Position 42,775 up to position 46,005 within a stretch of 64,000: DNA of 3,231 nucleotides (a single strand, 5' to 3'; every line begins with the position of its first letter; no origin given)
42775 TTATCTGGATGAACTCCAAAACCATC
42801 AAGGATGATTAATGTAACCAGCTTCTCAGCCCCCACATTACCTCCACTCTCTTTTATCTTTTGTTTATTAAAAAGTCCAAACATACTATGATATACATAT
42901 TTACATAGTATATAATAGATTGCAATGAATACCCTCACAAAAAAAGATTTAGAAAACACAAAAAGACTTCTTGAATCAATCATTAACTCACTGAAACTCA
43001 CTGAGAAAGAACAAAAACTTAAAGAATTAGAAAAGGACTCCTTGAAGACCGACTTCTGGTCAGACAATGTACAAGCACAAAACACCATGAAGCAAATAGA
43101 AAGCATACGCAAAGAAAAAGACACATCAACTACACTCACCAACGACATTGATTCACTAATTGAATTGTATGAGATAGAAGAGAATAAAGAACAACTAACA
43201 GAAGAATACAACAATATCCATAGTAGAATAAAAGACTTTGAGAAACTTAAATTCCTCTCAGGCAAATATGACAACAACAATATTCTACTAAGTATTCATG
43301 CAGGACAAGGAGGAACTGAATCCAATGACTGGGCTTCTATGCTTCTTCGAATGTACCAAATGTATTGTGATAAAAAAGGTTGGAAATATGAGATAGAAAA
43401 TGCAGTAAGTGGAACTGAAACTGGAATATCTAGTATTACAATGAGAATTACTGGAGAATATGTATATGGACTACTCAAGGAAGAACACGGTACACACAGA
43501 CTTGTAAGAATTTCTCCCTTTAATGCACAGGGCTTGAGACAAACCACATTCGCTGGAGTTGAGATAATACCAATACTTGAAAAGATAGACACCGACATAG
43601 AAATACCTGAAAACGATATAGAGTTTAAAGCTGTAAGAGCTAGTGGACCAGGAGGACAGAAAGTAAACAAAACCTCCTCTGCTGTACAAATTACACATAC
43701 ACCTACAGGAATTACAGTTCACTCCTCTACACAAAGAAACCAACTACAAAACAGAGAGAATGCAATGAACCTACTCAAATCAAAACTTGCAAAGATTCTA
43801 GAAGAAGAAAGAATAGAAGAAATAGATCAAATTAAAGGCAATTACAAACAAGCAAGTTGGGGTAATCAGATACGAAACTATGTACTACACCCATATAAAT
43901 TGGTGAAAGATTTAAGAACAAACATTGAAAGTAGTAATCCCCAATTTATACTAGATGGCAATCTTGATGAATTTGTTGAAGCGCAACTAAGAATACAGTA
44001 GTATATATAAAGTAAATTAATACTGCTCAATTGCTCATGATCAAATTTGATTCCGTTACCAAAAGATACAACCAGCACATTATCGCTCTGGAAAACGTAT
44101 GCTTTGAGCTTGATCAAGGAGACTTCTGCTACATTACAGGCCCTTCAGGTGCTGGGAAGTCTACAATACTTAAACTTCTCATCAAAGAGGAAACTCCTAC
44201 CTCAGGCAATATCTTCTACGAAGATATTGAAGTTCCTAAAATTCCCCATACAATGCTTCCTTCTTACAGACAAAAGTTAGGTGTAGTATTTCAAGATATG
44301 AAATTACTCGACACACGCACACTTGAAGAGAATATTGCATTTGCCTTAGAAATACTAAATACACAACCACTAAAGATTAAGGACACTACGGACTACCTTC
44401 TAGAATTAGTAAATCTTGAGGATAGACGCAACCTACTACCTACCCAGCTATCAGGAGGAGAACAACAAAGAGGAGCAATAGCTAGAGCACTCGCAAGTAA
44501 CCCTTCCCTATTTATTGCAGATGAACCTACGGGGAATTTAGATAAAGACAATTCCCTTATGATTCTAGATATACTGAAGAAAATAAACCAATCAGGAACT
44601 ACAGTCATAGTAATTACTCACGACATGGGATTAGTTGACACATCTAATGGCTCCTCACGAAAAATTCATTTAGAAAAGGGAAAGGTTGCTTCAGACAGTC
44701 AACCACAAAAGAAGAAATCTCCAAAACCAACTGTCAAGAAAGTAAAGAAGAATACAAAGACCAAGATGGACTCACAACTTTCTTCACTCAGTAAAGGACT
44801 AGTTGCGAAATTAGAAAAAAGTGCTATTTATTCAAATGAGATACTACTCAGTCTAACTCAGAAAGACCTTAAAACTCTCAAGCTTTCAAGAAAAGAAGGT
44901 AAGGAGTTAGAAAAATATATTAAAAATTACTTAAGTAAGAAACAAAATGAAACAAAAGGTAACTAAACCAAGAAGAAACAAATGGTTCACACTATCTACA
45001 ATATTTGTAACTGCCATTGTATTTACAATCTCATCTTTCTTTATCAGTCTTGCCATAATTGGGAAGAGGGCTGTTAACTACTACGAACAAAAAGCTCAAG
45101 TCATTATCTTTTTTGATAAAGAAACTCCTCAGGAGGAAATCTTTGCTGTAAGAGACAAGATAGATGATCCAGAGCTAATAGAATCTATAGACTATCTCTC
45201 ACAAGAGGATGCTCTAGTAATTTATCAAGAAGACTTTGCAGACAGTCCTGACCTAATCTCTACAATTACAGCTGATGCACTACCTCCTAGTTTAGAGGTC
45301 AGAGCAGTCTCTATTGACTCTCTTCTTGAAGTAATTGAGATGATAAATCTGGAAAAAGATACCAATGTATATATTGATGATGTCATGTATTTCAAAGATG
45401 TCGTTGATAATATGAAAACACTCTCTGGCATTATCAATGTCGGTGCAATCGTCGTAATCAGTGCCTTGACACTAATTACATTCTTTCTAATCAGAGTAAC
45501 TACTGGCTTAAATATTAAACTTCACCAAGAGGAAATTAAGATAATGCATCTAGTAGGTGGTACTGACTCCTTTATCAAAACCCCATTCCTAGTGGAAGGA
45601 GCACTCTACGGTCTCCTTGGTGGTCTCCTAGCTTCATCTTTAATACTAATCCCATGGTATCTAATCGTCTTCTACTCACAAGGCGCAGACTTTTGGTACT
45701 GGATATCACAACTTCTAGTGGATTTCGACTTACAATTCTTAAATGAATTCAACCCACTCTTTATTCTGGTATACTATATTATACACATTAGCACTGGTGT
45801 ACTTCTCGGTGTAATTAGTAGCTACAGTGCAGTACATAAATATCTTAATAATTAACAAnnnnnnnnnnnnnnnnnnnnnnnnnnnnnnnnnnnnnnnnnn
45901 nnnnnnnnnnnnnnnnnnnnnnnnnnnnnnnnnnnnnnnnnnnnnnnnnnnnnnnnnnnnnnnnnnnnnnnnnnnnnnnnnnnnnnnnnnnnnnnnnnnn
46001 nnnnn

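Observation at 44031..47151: FtsE-FtsX followed by a coiled-coil M23 peptidase whose catalytic motifs appear circularly permuted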

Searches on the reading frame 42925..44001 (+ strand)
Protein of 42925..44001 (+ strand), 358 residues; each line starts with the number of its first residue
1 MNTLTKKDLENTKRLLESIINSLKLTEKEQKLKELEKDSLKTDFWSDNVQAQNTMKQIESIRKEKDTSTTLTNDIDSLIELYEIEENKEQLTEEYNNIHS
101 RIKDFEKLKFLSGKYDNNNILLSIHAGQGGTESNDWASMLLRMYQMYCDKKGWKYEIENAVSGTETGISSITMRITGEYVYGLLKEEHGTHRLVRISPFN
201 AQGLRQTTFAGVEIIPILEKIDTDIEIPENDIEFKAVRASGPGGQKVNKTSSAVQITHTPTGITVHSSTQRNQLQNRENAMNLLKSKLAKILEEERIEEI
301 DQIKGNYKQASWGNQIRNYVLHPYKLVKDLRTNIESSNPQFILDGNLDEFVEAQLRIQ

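Call 3: search_protein_families(library=pfam, proteins=[window:42925-44001:+], max_evalue=1)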
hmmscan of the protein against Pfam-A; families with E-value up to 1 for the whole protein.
window:42925-44001:+ (358 aa): 6 families
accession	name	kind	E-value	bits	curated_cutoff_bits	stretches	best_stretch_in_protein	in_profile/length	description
PF03462.23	PCRF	-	2e-48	165.3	24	1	29-212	2-194/194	PCRF domain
PF00472.26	RF-1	-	1.1e-36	125.8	35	1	223-331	3-116/116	RF-1 domain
PF17276.7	DUF5341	-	0.0041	17.8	25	1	66-161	25-117/161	Family of unknown function (DUF5341)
PF22583.2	UPF0425_C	-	0.11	12.7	27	1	255-286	4-39/70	UPF0425 C-terminal domain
PF18815.6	AFP_2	-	0.16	12.6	25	1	93-113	23-43/52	Bacterial antifreeze protein repeat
PF22402.2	Coat_P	-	0.18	12.7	27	1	236-271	9-44/103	Coat protein, P (projecting) domain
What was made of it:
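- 42925..44001 (+): prfB (release factor 2), first gene of the conserved block. PCRF and RF-1 domains (call 3).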

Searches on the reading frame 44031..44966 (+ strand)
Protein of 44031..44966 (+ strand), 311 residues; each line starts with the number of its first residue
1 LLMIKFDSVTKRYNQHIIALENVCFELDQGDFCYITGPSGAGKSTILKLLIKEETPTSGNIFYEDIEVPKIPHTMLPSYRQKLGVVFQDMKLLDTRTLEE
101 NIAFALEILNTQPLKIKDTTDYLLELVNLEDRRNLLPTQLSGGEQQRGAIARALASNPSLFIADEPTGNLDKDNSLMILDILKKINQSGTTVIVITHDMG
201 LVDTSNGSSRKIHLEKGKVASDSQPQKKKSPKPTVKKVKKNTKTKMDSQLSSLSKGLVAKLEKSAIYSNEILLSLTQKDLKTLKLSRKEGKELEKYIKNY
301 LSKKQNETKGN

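Call 3: search_protein_families(library=pfam, proteins=[window:44031-44966:+], max_evalue=1)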
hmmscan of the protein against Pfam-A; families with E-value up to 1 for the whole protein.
window:44031-44966:+ (311 aa): 21 families
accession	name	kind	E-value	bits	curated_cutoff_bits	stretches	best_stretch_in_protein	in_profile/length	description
PF00005.33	ABC_tran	-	5.5e-33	114.9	25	1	20-167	1-136/137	ABC transporter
PF02463.25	SMC_N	-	2.6e-07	30.7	40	1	112-206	109-206/220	RecF/RecN/SMC N terminal domain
PF13304.12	AAA_21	-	3.5e-07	31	27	2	115-203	220-304/304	AAA domain, putative AbiEii toxin, Type IV TA system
PF13401.12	AAA_22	-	0.00014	22.6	27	1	30-65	5-33/130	AAA domain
PF01637.24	ATPase_2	-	0.00019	21.7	33.2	1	26-87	16-78/225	ATPase domain predominantly from Archaea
PF13555.12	AAA_29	-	0.00047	20.3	27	1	24-47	16-39/61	P-loop containing region of AAA domain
PF00910.28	RNA_helicase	-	0.00073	20.4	21.5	1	33-116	1-82/105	RNA helicase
PF13173.12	AAA_14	-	0.0014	19.1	27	1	33-71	5-42/129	AAA domain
PF03193.22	RsgA_GTPase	-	0.0015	18.9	30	1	22-56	99-132/174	RsgA GTPase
PF13191.12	AAA_16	-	0.0017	19.3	32.6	1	30-110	24-103/167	AAA ATPase domain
PF20720.3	nSTAND3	-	0.0018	18.4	27.2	1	21-53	8-40/155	Novel STAND NTPase 3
PF13238.12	AAA_18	-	0.0028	18.5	29.4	1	35-54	3-22/128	AAA domain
PF03215.21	Rad17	-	0.0029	18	23.8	1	32-56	47-71/186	Rad17 P-loop domain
PF13476.12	AAA_23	-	0.0063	17.6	27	1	25-48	15-37/201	AAA domain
PF25199.1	nSTAND_NTPase5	-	0.017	15.4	34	1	28-52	39-63/145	Novel STAND NTPase 5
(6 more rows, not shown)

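Call 4: search_protein_families(library=ncbifam, proteins=[window:44031-44966:+], max_evalue=1)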
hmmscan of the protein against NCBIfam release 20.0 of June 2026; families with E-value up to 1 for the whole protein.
window:44031-44966:+ (311 aa): 200 families (the best 25 are shown)
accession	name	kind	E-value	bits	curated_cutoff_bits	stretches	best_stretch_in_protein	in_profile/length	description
TIGR02673.1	FtsE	equivalog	4.7e-75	251.9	264.85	1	3-218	1-214/214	cell division ATP-binding protein FtsE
TIGR03608.1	L_ocin_972_ABC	subfamily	4.5e-50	170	254.85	1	8-204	3-199/206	putative bacteriocin export ABC transporter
TIGR02211.1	LolD_lipo_ex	equivalog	9.2e-49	165.9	307.75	1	3-219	1-219/221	lipoprotein-releasing ABC transporter ATP-binding protein LolD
NF007027.0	PRK09493.1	equivalog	1.1e-45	155.9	379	1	3-231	1-226/240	glutamine ABC transporter ATP-binding protein GlnQ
TIGR02314.1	ABC_MetN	equivalog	2.4e-45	155.1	499.7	1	3-204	1-206/343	methionine ABC transporter ATP-binding protein MetN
NF008639.0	PRK11629.1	equivalog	3.8e-45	154.1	360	1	3-220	6-225/234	lipoprotein-releasing ABC transporter ATP-binding protein LolD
NF038007.1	ABC_ATP_DarD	equivalog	4.3e-45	153.8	375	1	3-218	1-217/218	darobactin export ABC transporter ATP-binding protein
TIGR02315.1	ABC_phnC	equivalog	4.7e-44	150.6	266.1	1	3-227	1-232/243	phosphonate ABC transporter ATP-binding protein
TIGR02982.1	heterocyst_DevA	subfamily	1.9e-42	145.3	295.8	1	19-219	20-219/220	ABC exporter ATP-binding subunit, DevA family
TIGR04520.1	ECF_ATPase_1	equivalog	3.4e-42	144.7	315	1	4-239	1-234/269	energy-coupling factor transporter ATPase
NF040933.2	ABC_arch_GlcV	equivalog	1.3e-40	139.4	450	1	4-224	3-225/357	glucose ABC transporter ATP-binding protein GlcV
TIGR04521.1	ECF_ATPase_2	equivalog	1.4e-40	139.2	330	1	4-242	1-246/279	energy-coupling factor transporter ATPase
TIGR00968.1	3a0106s01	subfamily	1.5e-38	132.6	342.75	1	4-226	1-216/237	sulfate ABC transporter ATP-binding protein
TIGR03265.1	PhnT2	equivalog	5e-38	131.2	457.7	1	4-199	5-195/353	putative 2-aminoethylphosphonate ABC transporter ATP-binding protein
TIGR02769.1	nickel_nikE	equivalog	3.8e-37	128.2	332.55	1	13-238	20-249/265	nickel import ATP-binding protein NikE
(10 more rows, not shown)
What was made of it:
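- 44037..44684 (+): ftsE ABC ATPase core (residues 3-218, numbered from the TTG at 44031). TIGR02673 FtsE E 4.7e-75; ABC_tran E 5.5e-33 (calls 3, 4).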

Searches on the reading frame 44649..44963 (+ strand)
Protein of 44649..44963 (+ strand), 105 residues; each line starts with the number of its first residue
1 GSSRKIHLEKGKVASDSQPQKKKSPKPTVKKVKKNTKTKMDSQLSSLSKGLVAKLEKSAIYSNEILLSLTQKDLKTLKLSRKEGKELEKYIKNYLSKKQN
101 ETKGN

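Call 48: search_protein_families(library=pfam, proteins=[window:44649-44963:+], max_evalue=10)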
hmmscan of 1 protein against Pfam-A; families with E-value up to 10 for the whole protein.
seq(105 aa): 1 family
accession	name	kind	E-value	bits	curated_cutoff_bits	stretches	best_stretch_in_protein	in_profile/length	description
PF18988.5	DUF5721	-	0.051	13.7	25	1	32-99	78-145/149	Family of unknown function (DUF5721)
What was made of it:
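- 44775..44963 (+): FtsE C-terminal conserved module of about 60 aa, SAM-like. The window sequence alone has no Pfam hit (call 48).
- Tried and rejected: Pfam on the FtsE tail as a single sequence: nothing (call 48).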

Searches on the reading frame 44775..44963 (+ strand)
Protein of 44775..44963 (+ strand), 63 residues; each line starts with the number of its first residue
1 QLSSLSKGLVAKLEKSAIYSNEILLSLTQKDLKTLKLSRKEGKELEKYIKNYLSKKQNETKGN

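Call 54: search_solved_structures(query=A3, max_evalue=10, show_alignments=2)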
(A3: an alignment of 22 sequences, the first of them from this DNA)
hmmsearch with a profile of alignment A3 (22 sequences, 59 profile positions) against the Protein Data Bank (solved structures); distinct sequences matched with E-value up to 10: 10.
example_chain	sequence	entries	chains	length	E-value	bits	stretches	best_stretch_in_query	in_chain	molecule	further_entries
8fje_A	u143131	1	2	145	0.0016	21.2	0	29-54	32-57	E8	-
3hil_A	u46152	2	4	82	0.0031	20.3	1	13-38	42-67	Ephrin type-A receptor 1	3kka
3bs5_B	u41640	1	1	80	0.16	14.8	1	2-45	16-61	Connector enhancer of kinase suppressor of ras 2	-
2ean_A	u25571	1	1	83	0.19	14.6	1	2-45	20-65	Connector enhancer of kinase suppressor of ras 2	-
4nl9_C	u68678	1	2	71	0.2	14.5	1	20-39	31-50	Ankyrin repeat and SAM domain-containing protein 6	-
6ivu_B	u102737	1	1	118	0.69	12.8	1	8-27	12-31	RNA polymerase sigma factor SigI1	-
3sen_A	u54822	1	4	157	0.99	12.3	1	12-45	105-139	Caskin-1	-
3sei_A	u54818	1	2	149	1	12.3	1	12-42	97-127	Caskin-1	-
8z8w_A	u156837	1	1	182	1.8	11.5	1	12-45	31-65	Caskin-1,Ephrin type-A receptor 6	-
5apw_A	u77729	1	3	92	3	10.8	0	2-56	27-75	GENERAL CONTROL PROTEIN GCN4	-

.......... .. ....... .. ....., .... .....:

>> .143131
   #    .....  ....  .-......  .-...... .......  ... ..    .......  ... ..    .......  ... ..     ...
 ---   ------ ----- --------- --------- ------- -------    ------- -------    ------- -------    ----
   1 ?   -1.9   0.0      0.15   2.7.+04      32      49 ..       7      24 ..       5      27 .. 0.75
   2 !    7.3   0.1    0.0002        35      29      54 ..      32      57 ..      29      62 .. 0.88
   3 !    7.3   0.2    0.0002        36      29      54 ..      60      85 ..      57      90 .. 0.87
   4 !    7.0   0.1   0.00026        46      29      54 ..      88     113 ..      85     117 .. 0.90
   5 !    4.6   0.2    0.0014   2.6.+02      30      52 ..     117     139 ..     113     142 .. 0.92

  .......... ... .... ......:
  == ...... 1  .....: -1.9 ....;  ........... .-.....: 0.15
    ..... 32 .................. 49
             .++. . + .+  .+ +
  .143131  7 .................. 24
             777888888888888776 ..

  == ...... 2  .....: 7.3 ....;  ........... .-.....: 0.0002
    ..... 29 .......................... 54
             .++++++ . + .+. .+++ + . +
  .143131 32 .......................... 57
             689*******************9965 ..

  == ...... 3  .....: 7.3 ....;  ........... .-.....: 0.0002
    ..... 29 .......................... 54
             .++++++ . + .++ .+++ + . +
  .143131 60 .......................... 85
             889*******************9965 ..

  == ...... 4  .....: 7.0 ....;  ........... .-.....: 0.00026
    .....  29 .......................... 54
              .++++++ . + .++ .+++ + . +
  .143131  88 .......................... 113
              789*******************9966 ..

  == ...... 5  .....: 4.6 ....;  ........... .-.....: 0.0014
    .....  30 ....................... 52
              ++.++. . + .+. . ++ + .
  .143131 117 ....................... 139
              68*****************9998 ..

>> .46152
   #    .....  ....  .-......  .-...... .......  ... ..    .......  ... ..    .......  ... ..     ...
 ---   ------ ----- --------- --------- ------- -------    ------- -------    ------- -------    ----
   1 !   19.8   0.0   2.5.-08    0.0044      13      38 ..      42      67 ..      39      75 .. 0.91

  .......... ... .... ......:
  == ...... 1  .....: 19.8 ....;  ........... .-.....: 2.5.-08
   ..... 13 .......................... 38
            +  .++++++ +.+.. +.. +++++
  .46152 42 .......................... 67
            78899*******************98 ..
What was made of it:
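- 44775..44963 (+): The profile hits the EphA1 SAM domain at E 0.003 (call 54).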

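Call 78: search_protein_families(library=pfam, alignment_id=A3, max_evalue=1)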
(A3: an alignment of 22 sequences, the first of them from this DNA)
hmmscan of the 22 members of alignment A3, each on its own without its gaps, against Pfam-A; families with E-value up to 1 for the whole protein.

A. member 1, seq(63 aa): 1 family
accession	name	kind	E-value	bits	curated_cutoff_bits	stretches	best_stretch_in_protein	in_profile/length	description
PF12630.12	Pox_polyA_pol_N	-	0.044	14.6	27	1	10-60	29-80/108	Poxvirus poly(A) polymerase N-terminal domain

B. families by the number of members that match (of 22 scanned): 30 families (the first 25 are shown)
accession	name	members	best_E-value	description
PF07647.24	SAM_2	10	7.7e-05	SAM domain (Sterile alpha motif)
PF00536.37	SAM_1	6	3.7e-05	SAM domain (Sterile alpha motif)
PF22357.2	AF1548-like_C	4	0.00014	AF1548-like, C-terminal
PF08236.17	SRI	4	0.031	SRI (Set2 Rpb1 interacting) domain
PF02254.24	TrkA_N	3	0.053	TrkA-N domain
PF22642.1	MinC_N_1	2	0.0012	Cell-division inhibitor MinC, N-terminal domain-like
PF22993.4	SAM_EPH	2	0.038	Ephrin receptor 1 SAM domain-like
PF22931.4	SAM_TNK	2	0.043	SAM domain-like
PF09597.18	SAM_Ribosomal_mS41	2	0.12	Small ribosomal subunit protein mS41 SAM domain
PF15861.10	partial_CstF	1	0.0023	Partial cleavage stimulation factor domain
PF05170.20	AsmA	1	0.0079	AsmA family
PF20420.3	DUF6702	1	0.0086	Domain of unknown function (DUF6702)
PF16489.11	GAIN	1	0.0098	GPCR-Autoproteolysis INducing (GAIN) domain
PF14229.12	DUF4332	1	0.012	Domain of unknown function (DUF4332)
PF18923.6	DUF5673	1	0.024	Domain of unknown function (DUF5673)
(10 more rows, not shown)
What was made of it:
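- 44775..44963 (+): 10 of 22 members hit Pfam SAM_2 (best E 7.7e-5) and 6 hit SAM_1 (3.7e-5) (call 78).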

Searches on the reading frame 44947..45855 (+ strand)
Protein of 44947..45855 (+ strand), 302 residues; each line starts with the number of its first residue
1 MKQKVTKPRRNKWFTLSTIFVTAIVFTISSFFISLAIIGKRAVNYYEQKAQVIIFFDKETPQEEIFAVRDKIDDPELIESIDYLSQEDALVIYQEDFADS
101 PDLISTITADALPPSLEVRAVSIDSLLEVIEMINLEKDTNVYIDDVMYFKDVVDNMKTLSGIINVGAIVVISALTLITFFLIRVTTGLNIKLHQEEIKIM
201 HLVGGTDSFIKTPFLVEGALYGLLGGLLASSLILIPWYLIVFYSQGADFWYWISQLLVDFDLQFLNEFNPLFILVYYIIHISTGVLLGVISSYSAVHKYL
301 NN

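Call 3: search_protein_families(library=pfam, proteins=[window:44947-45855:+], max_evalue=1)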
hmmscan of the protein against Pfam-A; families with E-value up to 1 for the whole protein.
window:44947-45855:+ (302 aa): 2 families
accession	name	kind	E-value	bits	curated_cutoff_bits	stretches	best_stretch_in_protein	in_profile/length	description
PF18075.7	FtsX_ECD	-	6.7e-12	46.3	23.5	1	51-132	2-86/96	FtsX extracellular domain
PF02687.27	FtsX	-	1.5e-07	31.9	25.5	1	169-298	2-118/120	FtsX-like permease C-terminal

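Call 4: search_protein_families(library=ncbifam, proteins=[window:44947-45855:+], max_evalue=1)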
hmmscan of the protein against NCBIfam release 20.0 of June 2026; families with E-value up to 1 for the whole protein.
window:44947-45855:+ (302 aa): 8 families
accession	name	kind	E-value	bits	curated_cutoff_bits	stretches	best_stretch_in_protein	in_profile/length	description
NF038347.1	FtsX_Gpos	exception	1.3e-42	146.2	225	1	4-301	11-296/296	permease-like cell division protein FtsX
TIGR00439.2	FtsX_Gneg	equivalog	1.6e-42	145.7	255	1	6-301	10-292/292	permease-like cell division protein FtsX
NF038346.1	FtsX_actino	exception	2.7e-27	95.9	250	1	9-300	13-306/308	permease-like cell division protein FtsX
TIGR02213.1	lolE_release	exception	0.00092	18.2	540.35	1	128-235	227-337/411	lipoprotein-releasing ABC transporter permease subunit LolE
NF008357.0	PRK11146.1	exception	0.0012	17.8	439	1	129-232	231-337/414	lipoprotein-releasing ABC transporter permease subunit LolE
TIGR02212.1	lolCE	equivalog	0.018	14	362.45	1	167-229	275-331/411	lipoprotein-releasing ABC transporter permease subunit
NF008076.0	PRK10814.1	exception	0.044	12.8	473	1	171-232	271-332/399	lipoprotein-releasing ABC transporter permease subunit LolC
NF005809.0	PRK07670.1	equivalog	0.069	12.6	326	0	30-92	150-211/255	FliA/WhiG family RNA polymerase sigma factor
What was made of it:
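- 44947..45855 (+): ftsX (overlaps ftsE by 20 nt); extracellular domain at residues 51-132 = 45097-45342. FtsX_ECD E 6.7e-12 and FtsX E 1.5e-7; NF038347 and TIGR00439 E about 1e-42 (calls 3, 4).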
